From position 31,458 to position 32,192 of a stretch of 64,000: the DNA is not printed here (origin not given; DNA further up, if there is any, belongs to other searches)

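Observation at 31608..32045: Bacterial-type DUF1398 (YbaA-like) gene in a eukaryotic context, a candidate horizontal transfer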

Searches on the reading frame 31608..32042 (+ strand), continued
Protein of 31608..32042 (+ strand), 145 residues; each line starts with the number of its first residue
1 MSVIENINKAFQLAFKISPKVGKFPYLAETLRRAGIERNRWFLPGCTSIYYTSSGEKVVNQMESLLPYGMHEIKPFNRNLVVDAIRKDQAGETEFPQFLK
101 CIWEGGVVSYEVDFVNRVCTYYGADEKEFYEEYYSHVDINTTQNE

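Call 20: list_cluster_members(proteins=[P0121, P0122, P0124, P0125, P0123, P0126, P0127, P0001, P0139, P0168])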
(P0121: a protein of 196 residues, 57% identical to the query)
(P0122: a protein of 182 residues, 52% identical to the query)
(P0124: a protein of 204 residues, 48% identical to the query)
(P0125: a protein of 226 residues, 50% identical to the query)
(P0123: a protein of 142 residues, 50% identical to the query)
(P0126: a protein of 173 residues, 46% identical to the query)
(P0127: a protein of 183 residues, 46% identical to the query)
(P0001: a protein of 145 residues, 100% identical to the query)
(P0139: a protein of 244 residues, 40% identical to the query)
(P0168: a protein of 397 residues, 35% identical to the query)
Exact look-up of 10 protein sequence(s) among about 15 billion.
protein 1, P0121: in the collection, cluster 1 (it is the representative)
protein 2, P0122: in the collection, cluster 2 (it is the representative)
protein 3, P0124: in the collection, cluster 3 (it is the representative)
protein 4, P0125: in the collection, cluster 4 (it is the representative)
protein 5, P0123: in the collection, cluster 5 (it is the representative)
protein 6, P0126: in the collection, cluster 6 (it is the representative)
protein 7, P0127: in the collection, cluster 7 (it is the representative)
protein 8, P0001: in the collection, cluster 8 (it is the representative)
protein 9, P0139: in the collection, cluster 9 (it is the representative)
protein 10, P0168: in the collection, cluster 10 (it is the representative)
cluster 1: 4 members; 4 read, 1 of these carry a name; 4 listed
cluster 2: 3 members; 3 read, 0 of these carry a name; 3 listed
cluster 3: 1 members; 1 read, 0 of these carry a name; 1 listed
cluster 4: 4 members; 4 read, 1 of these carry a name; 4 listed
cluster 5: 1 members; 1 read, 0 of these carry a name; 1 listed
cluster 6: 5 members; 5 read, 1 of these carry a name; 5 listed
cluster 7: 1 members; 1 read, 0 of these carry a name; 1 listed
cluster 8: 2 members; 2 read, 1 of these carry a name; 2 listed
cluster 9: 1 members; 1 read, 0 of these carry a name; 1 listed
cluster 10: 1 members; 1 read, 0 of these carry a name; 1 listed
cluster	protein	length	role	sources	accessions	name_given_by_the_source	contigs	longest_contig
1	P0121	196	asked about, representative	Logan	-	-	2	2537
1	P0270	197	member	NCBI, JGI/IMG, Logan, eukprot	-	uncharacterized protein YbcV (DUF1398 family) | gene11896-12979_t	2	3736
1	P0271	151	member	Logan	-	-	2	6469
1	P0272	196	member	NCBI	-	-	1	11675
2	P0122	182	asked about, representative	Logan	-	-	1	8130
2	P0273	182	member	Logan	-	-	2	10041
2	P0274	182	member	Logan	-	-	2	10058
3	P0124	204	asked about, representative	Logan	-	-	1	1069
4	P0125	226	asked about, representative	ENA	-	-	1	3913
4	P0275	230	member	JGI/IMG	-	uncharacterized protein YbcV (DUF1398 family)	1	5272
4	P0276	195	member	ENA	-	-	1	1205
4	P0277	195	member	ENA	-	-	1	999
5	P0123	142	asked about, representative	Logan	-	-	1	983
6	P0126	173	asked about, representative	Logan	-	-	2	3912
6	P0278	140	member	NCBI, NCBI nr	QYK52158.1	MAG: DUF1398 family protein [Fimbriimonadaceae bacterium]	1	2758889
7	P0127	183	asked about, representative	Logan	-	-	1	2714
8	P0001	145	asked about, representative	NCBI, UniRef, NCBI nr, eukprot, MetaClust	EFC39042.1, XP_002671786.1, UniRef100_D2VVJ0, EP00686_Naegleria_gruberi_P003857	predicted protein [Naegleria gruberi] | Predicted protein n=1 Tax=Naegleria gruberi TaxID=5762 RepID=D2VVJ0_NAEGR | uncharacterized protein NAEGRDRAFT_73036 [Naegleria gruberi]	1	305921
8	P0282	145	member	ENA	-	-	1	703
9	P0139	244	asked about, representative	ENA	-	-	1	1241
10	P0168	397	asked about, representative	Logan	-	-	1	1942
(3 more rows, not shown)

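Call 21: find_homologous_proteins(query=P0121, max_evalue=1e-10)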
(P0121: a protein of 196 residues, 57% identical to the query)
Query P0121 (196 aa): 224 proteins with E <= 1e-10 among 353 candidates; the best 120 are listed.
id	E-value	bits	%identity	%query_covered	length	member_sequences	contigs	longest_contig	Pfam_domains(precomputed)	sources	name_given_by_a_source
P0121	8.6e-126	435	100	100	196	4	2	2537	PF07166.17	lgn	-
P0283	7.0e-53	197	61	76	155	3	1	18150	PF07166.17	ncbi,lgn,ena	-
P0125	1.1e-49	187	51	95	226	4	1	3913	PF07166.17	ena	-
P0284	8.8e-41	158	56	67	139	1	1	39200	PF07166.17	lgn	-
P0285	2.0e-40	157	54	68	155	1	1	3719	PF07166.17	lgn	-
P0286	5.8e-39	152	53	70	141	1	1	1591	PF07166.17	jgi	jgi:uncharacterized protein YbcV (DUF1398 family)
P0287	1.3e-38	151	56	68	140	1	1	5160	PF07166.17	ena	-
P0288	1.7e-38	150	54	68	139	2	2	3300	PF07166.17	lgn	-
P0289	2.6e-38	150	53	68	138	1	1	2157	PF07166.17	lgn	-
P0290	3.2e-38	150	53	69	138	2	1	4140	PF07166.17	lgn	-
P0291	4.5e-38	149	52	69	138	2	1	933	PF07166.17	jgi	jgi:uncharacterized protein YbcV (DUF1398 family)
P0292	9.0e-38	148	50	69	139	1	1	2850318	PF07166.17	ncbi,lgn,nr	ncbi:MAG: DUF1398 family protein [Parachlamydiaceae bacterium]|nr:MAG: DUF1398 family protein [Parac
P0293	1.0e-37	148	51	70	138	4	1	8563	PF07166.17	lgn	-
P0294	1.5e-37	147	52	69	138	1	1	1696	PF07166.17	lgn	-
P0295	1.6e-37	147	52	69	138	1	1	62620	PF07166.17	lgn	-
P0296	2.1e-37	147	52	69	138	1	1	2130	PF07166.17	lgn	-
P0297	2.8e-37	147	53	69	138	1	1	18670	PF07166.17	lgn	-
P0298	2.8e-37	146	53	69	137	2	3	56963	PF07166.17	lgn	-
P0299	3.4e-37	146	54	69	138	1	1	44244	PF07166.17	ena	-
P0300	4.5e-37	146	54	68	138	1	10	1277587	PF07166.17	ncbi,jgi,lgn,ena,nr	ncbi:MAG: DUF1398 domain-containing protein [Chlamydiales bacterium 38-26]|nr:DUF1398 family protein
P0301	4.7e-37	146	51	69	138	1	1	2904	PF07166.17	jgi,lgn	-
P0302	6.6e-37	145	52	69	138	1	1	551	PF07166.17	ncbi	-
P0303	7.9e-37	145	51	68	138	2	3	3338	PF07166.17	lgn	-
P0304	1.6e-36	144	50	70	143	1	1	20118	PF07166.17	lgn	-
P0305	1.8e-36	144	54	68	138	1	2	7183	PF07166.17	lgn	-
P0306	2.1e-36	144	51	67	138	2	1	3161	PF07166.17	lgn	-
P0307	2.2e-36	144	53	68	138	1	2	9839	PF07166.17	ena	-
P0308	2.2e-36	144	51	68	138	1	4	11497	PF07166.17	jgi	jgi:uncharacterized protein YbcV (DUF1398 family)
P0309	2.2e-36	144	52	67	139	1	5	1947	PF07166.17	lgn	-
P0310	2.8e-36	143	53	70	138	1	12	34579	PF07166.17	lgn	-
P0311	3.3e-36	143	53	67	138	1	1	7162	PF07166.17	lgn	-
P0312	4.0e-36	143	53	69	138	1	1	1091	PF07166.17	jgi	jgi:uncharacterized protein YbcV (DUF1398 family)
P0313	4.2e-36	143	51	69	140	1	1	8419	PF07166.17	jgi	jgi:uncharacterized protein YbcV (DUF1398 family)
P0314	4.3e-36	143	53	69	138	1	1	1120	PF07166.17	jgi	jgi:uncharacterized protein YbcV (DUF1398 family)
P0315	4.7e-36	143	54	68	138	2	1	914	PF07166.17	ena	-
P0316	5.1e-36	142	50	69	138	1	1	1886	PF07166.17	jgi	jgi:uncharacterized protein YbcV (DUF1398 family)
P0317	5.9e-36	142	52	68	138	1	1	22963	PF07166.17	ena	-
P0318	6.3e-36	142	51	70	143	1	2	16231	PF07166.17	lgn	-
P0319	6.7e-36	142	50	71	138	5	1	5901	PF07166.17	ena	-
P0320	7.1e-36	142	51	68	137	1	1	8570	PF07166.17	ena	-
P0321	9.5e-36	142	55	67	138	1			PF07166.17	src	-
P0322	1.1e-35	141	53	69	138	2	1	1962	PF07166.17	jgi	jgi:uncharacterized protein YbcV (DUF1398 family)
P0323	1.1e-35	141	54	65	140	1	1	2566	PF07166.17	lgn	-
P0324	1.5e-35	141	50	69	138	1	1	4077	PF07166.17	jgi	jgi:uncharacterized protein YbcV (DUF1398 family)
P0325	1.6e-35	141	50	69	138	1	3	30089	PF07166.17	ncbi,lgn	-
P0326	1.9e-35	141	52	68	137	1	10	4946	PF07166.17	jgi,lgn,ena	-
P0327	1.9e-35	141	53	69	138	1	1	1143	PF07166.17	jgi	jgi:uncharacterized protein YbcV (DUF1398 family)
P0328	2.1e-35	140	49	71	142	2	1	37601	PF07166.17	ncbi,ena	-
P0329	2.7e-35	140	51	69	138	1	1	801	PF07166.17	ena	-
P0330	2.8e-35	140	50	68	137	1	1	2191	PF07166.17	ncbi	-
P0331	2.8e-35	140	51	69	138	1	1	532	PF07166.17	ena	-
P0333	3.1e-35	140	53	69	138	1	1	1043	PF07166.17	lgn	-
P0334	3.3e-35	140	49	74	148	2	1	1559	PF07166.17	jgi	jgi:uncharacterized protein YbcV (DUF1398 family)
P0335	3.8e-35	140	49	74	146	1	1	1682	PF07166.17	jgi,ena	jgi:uncharacterized protein YbcV (DUF1398 family)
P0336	4.2e-35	139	53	66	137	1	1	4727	PF07166.17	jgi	jgi:uncharacterized protein YbcV (DUF1398 family)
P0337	4.3e-35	139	53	69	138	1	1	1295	PF07166.17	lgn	-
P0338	4.6e-35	139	50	67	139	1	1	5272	PF07166.17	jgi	jgi:uncharacterized protein YbcV (DUF1398 family)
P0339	5.3e-35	139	50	69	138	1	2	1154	PF07166.17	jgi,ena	-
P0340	6.3e-35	139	54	63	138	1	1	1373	PF07166.17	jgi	-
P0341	7.0e-35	139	50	69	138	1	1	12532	PF07166.17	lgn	-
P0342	7.0e-35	139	52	70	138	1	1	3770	PF07166.17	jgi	jgi:uncharacterized protein YbcV (DUF1398 family)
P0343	7.4e-35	139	51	68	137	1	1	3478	PF07166.17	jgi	jgi:uncharacterized protein YbcV (DUF1398 family)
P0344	7.7e-35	139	52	66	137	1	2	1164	PF07166.17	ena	-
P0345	8.5e-35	138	51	70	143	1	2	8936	PF07166.17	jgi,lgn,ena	jgi:uncharacterized protein YbcV (DUF1398 family)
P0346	8.8e-35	138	52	68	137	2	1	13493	PF07166.17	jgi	-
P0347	9.7e-35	138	52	65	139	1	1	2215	PF07166.17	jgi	jgi:uncharacterized protein YbcV (DUF1398 family)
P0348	1.1e-34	138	51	68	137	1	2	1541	PF07166.17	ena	-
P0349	1.2e-34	138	53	68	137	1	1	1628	PF07166.17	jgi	jgi:uncharacterized protein YbcV (DUF1398 family)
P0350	1.2e-34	138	51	68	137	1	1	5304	PF07166.17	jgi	jgi:uncharacterized protein YbcV (DUF1398 family)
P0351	1.4e-34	138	51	68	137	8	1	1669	PF07166.17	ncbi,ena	-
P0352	1.4e-34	138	52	64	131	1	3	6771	PF07166.17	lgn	-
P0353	1.5e-34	138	51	67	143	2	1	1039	PF07166.17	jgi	jgi:uncharacterized protein YbcV (DUF1398 family)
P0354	1.7e-34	137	53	68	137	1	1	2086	PF07166.17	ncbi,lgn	-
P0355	2.3e-34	137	48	73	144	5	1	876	PF07166.17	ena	-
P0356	2.6e-34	137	51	72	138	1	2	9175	PF07166.17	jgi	jgi:uncharacterized protein YbcV (DUF1398 family)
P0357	2.7e-34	137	50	68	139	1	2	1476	PF07166.17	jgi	jgi:uncharacterized protein YbcV (DUF1398 family)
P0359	3.0e-34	137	55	62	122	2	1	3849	PF07166.17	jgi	jgi:uncharacterized protein YbcV (DUF1398 family)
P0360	3.0e-34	137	49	68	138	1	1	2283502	PF07166.17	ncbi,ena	-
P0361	3.1e-34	137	52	68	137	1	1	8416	PF07166.17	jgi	jgi:uncharacterized protein YbcV (DUF1398 family)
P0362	3.4e-34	136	52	68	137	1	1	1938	PF07166.17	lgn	-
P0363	4.6e-34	136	52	68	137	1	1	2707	PF07166.17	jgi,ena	-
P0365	5.1e-34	136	51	68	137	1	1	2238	PF07166.17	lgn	-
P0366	5.3e-34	136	49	68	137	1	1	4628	PF07166.17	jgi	jgi:uncharacterized protein YbcV (DUF1398 family)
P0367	6.6e-34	135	51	68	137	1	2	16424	PF07166.17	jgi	jgi:uncharacterized protein YbcV (DUF1398 family)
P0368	7.6e-34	135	51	68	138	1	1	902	PF07166.17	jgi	jgi:uncharacterized protein YbcV (DUF1398 family)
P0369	7.7e-34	135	52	64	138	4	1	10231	PF07166.17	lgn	-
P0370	7.9e-34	135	50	65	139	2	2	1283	PF07166.17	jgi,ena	-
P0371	8.1e-34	135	50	68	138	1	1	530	PF07166.17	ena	-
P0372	8.6e-34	135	49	68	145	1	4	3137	PF07166.17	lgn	-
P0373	9.0e-34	135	51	68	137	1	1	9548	PF07166.17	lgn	-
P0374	9.5e-34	135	49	68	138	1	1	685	PF07166.17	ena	-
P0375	1.1e-33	135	49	71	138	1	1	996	PF07166.17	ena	-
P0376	1.1e-33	135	51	68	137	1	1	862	PF07166.17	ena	-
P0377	1.1e-33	135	49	71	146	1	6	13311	PF07166.17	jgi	jgi:uncharacterized protein YbcV (DUF1398 family)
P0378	1.2e-33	135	51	68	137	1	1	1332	PF07166.17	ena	-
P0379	1.2e-33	135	52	68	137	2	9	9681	PF07166.17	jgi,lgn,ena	jgi:uncharacterized protein YbcV (DUF1398 family)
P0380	1.2e-33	135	51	68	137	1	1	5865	PF07166.17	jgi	jgi:uncharacterized protein YbcV (DUF1398 family)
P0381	1.3e-33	135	51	68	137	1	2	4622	PF07166.17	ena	-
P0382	1.3e-33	135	49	71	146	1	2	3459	PF07166.17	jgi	jgi:uncharacterized protein YbcV (DUF1398 family)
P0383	1.3e-33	135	51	68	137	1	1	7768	PF07166.17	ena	-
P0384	1.3e-33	135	51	68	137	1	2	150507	PF07166.17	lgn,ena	-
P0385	1.4e-33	134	51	68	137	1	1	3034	PF07166.17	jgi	jgi:uncharacterized protein YbcV (DUF1398 family)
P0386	1.4e-33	134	50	66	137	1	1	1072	PF07166.17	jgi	jgi:uncharacterized protein YbcV (DUF1398 family)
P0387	1.4e-33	134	51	68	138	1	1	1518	PF07166.17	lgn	-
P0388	1.5e-33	134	53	62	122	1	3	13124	PF07166.17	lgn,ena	-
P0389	1.7e-33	134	52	67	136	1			PF07166.17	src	-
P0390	1.7e-33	134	51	68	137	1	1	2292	PF07166.17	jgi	-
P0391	1.8e-33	134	51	68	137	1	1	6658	PF07166.17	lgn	-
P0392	1.8e-33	134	49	70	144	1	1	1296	PF07166.17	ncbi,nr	ncbi:MAG: DUF1398 family protein [Proteobacteria bacterium]|nr:DUF1398 family protein [Pseudomonadot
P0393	2.0e-33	134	52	68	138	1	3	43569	PF07166.17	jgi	jgi:uncharacterized protein YbcV (DUF1398 family)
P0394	2.2e-33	134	52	68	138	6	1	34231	PF07166.17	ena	-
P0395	2.4e-33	134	48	67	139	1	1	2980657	PF07166.17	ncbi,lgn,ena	-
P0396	2.5e-33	134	51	68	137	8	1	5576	PF07166.17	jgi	-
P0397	2.6e-33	134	51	68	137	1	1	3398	PF07166.17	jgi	jgi:uncharacterized protein YbcV (DUF1398 family)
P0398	2.6e-33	134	49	68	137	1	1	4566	PF07166.17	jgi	jgi:uncharacterized protein YbcV (DUF1398 family)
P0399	2.7e-33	133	53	62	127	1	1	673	PF07166.17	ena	-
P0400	2.9e-33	133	49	68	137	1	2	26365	PF07166.17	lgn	-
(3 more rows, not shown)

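Call 22: find_encoding_contigs(protein=P0121, flank=5000, max_places=4)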
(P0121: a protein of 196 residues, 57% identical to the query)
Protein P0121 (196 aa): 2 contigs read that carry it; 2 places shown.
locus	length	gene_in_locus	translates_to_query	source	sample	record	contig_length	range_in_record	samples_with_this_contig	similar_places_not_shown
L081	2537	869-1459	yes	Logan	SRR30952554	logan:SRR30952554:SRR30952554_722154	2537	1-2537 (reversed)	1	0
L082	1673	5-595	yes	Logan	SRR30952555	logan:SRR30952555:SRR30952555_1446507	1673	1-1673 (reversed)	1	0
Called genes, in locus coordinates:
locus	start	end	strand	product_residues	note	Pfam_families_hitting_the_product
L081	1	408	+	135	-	?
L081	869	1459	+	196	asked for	PF07166:DUF1398 (weak)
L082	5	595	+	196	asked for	PF07166:DUF1398 (weak)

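Call 23: find_encoding_contigs(protein=P0283, flank=8000, max_places=4)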
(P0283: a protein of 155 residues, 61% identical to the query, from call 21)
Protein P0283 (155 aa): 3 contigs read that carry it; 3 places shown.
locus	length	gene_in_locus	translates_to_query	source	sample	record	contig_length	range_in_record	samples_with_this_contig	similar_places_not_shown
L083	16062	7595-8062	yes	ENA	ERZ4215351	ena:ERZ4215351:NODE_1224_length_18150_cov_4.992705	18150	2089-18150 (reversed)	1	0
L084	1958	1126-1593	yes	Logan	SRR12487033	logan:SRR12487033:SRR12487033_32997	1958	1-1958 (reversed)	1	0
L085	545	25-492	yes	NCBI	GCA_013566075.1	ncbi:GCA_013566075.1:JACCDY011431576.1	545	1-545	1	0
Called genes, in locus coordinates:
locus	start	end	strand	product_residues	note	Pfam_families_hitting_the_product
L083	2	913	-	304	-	?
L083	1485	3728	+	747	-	-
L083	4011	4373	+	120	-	-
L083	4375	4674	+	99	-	PF00690:Cation_ATPase_N (weak)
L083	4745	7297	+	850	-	PF00122:E1-E2_ATPase, PF00702:Hydrolase (weak)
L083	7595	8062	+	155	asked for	PF07166:DUF1398 (weak)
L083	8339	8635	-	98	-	-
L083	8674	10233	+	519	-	PF13676:TIR_2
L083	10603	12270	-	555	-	-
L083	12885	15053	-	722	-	PF00069:Pkinase, PF07714:PK_Tyr_Ser-Thr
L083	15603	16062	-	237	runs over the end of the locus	-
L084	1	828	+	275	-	?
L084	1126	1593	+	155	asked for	PF07166:DUF1398 (weak)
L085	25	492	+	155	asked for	PF07166:DUF1398 (weak)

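Call 24: find_encoding_contigs(protein=P0270, flank=8000, max_places=4)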
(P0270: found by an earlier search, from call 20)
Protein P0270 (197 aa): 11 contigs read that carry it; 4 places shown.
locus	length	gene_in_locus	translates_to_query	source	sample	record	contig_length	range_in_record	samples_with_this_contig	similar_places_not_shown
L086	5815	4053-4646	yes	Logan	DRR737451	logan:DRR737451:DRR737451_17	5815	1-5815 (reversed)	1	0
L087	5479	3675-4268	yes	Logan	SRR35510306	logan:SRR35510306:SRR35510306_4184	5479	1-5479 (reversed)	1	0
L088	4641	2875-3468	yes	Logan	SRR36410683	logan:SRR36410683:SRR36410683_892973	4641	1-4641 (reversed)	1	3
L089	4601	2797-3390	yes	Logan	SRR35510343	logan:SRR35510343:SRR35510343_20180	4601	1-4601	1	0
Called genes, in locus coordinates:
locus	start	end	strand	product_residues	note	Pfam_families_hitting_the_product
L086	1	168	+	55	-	?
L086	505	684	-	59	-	-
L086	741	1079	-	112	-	-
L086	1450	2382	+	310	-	-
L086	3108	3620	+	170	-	-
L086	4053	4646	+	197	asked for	PF07166:DUF1398 (weak)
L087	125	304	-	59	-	-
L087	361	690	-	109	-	-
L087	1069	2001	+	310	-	-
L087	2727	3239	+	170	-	-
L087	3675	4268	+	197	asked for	PF07166:DUF1398 (weak)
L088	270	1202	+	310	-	-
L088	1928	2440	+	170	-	-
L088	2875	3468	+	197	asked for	PF07166:DUF1398 (weak)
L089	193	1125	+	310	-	-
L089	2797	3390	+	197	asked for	PF07166:DUF1398 (weak)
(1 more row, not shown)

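Call 25: find_encoding_contigs(protein=P0272, flank=8000, max_places=4)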
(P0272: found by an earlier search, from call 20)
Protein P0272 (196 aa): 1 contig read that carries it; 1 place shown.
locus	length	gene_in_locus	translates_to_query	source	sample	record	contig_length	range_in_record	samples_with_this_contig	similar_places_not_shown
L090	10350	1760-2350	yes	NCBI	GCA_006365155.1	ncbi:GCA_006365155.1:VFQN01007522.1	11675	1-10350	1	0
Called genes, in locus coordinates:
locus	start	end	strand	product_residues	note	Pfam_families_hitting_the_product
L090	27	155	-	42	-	-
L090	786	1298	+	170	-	-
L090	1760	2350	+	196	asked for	PF07166:DUF1398 (weak)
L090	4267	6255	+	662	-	PF00069:Pkinase (weak)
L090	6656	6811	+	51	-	-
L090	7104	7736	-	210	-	-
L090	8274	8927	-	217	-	PF03630:Fumble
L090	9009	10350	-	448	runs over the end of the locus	PF03630:Fumble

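Call 26: find_encoding_contigs(protein=P0125, flank=8000, max_places=4)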
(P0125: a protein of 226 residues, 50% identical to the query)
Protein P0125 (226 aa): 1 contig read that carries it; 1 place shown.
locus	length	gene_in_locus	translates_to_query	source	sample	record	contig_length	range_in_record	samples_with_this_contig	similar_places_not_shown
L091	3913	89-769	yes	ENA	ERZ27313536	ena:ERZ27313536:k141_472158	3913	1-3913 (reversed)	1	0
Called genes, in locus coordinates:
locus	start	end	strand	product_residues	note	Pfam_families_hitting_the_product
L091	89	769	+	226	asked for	PF07166:DUF1398 (weak)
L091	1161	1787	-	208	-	PF13637:Ank_4 (faint), PF13857:Ank_5 (faint), PF13606:Ank_3 (faint), PF12796:Ank_2, PF00023:Ank (weak)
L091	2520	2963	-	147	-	PF00023:Ank (faint), PF12796:Ank_2, PF13606:Ank_3 (faint), PF13637:Ank_4 (weak), PF13857:Ank_5 (faint)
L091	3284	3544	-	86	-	PF12796:Ank_2 (weak)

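Call 39: find_encoding_contigs(protein=P0273, flank=8000, max_places=3)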
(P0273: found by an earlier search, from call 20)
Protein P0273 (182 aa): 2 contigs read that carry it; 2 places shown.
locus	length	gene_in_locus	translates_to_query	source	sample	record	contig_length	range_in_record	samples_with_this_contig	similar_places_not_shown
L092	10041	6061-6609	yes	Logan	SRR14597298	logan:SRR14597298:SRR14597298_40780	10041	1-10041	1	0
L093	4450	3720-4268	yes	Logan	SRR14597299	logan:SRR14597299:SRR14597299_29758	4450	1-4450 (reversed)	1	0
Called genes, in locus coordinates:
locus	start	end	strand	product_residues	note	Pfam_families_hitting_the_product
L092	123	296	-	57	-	-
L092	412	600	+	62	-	-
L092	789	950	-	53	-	-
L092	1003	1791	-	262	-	PF01529:DHHC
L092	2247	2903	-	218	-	-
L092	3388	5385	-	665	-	-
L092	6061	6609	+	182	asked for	PF07166:DUF1398 (weak)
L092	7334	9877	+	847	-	PF01590:GAF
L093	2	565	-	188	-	?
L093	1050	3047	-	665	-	-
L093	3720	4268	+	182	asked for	PF07166:DUF1398 (weak)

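Call 40: find_encoding_contigs(protein=P0282, flank=3000, max_places=3)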
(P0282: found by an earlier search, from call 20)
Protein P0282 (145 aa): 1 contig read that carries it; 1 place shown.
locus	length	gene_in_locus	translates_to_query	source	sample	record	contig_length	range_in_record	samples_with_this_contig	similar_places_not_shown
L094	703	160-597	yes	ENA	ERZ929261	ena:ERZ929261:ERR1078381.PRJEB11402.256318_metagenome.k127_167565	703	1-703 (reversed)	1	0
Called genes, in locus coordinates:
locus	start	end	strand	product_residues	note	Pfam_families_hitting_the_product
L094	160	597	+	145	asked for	PF07166:DUF1398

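Call 48: search_protein_families(library=pfam, alignment_id=A4, max_evalue=0.00001)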
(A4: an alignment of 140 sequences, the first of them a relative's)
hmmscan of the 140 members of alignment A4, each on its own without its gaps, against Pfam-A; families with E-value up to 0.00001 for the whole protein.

A. member 1, L001:292-1278:+ (329 aa): 2 families
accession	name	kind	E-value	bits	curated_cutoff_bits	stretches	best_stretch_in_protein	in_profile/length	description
PF02371.22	Transposase_20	-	1.4e-19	70.7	21.3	1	208-286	2-82/87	Transposase IS116/IS110/IS902 family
PF01548.23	DEDD_Tnp_IS110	-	7.4e-17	62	29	1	25-166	1-147/155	Transposase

B. families by the number of members that match (of 140 scanned): 153 families (the first 25 are shown)
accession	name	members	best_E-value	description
PF01047.28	MarR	5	2.1e-14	MarR family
PF12802.13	MarR_2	5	5.2e-14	MarR family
PF00589.27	Phage_integrase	3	2.1e-25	Phage integrase family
PF01872.23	RibD_C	3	7e-18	RibD C-terminal domain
PF13463.12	HTH_27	3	1e-07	Winged helix DNA-binding domain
PF13412.12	HTH_24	3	1.5e-06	Winged helix-turn-helix DNA-binding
PF00248.27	Aldo_ket_red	2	3e-71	Aldo/keto reductase family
PF20628.3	Dyp_perox_C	2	3.1e-58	Dyp-type peroxidase, C-terminal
PF01556.23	DnaJ_C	2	5.7e-47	DnaJ C terminal domain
PF00005.33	ABC_tran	2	2.9e-45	ABC transporter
PF04261.18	Dyp_perox_N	2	8.6e-33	Dyp-type peroxidase, N-terminal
PF00072.30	Response_reg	2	1.3e-28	Response regulator receiver domain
PF00486.34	Trans_reg_C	2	9.5e-28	Transcriptional regulatory protein, C terminal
PF00226.36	DnaJ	2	5.8e-27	DnaJ domain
PF12838.12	Fer4_7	2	1.2e-10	4Fe-4S dicluster domain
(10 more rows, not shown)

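Call 49: predict_structure(alignment_id=A3)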
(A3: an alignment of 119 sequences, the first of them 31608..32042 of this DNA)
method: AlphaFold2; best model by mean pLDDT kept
length: 145 residues; sequences in the alignment: 119
mean_pLDDT: 93.7   pTM: 0.86
mean pLDDT of the five models: 93.7, 93.5, 93.4, 93.1, 92.8
residues with pLDDT >= 90: 130; 70-90: 10; 50-70: 1; < 50: 4
segments of 3 or more residues with pLDDT < 50: 142-145
pLDDT, mean of each block of 10 residues (from residue 1): 93 92 93 97 98 96 95 98 96 94 98 98 95 93 45
secondary structure, 60 per line:
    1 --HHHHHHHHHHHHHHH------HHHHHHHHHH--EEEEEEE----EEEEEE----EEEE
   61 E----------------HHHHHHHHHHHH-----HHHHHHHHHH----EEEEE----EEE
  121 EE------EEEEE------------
elements in order: H3-17 H24-33 E36-42 E47-52 E57-61 H78-89 H95-104 E109-113 E118-122 E129-133

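Call 51: search_protein_families(library=phrogs, proteins=[window:31608-32042:+, P0002, P0121], max_evalue=0.01)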
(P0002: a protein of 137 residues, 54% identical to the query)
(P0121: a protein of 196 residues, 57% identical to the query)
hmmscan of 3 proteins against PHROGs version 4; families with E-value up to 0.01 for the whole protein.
window:31608-32042:+ (145 aa): 0 families

P0002 (137 aa): 0 families

P0121 (196 aa): 0 families
